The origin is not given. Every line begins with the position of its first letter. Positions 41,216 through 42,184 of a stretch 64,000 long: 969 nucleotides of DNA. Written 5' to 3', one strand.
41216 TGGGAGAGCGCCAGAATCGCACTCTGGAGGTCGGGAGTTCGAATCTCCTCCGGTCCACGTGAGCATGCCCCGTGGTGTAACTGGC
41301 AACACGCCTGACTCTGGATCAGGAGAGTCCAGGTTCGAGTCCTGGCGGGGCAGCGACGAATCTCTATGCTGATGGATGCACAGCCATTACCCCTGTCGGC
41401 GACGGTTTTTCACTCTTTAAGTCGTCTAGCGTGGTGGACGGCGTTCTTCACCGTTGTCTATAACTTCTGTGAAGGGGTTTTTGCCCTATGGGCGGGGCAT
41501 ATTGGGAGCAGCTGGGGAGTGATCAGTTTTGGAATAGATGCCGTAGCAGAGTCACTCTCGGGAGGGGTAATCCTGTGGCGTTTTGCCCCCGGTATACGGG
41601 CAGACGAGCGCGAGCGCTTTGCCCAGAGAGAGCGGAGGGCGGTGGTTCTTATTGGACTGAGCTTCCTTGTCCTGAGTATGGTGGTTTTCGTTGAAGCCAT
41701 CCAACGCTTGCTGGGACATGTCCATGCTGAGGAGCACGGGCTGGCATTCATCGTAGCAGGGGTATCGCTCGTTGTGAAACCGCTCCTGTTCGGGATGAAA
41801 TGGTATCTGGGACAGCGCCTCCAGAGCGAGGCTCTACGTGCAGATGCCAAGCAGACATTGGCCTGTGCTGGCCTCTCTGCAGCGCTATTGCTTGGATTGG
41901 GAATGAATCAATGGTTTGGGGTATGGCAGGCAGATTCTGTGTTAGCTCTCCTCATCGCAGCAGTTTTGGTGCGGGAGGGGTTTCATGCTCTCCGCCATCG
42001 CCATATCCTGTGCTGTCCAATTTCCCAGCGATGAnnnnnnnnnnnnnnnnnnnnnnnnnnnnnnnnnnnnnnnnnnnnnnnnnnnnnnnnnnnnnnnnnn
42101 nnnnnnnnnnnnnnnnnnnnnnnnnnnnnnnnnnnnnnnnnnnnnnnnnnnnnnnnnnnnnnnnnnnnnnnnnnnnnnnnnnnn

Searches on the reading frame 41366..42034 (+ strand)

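Call 3: search_protein_families(library=pfam, proteins=[window:41366-42034:+])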
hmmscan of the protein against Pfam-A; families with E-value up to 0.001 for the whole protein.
window:41366-42034:+ (222 aa): 1 family
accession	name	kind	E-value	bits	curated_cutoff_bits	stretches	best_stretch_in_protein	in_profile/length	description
PF01545.26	Cation_efflux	-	4.9e-14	53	26.6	1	38-210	13-191/198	Cation efflux family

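Call 4: search_protein_families(library=ncbifam, proteins=[window:41366-42034:+])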
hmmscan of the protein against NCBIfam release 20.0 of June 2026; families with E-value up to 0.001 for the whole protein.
window:41366-42034:+ (222 aa): 6 families
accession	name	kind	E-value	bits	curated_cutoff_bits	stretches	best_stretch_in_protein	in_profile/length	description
TIGR01297.1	CDF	superfamily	7.2e-16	58.3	82.35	1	38-211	17-193/285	cation diffusion facilitator family transporter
NF007064.0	PRK09509.1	equivalog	3.3e-08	32.9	447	1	79-202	67-191/300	CDF family cation-efflux transporter FieF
NF050169.1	CatEfflxFieF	equivalog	1.8e-07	30.7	420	1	79-205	62-189/282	cation efflux pump FieF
NF033616.1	CDF_MamB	equivalog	2.3e-06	27.3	350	1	23-205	10-190/284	magnetosome biogenesis CDF transporter MamB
NF033615.1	CDF_MamM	equivalog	4.3e-06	26.1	350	1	93-203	82-193/290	magnetosome biogenesis CDF transporter MamM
NF052621.1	MngEfTpMntE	equivalog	8.7e-05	22.1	500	1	92-211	75-194/293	manganese efflux transporter MntE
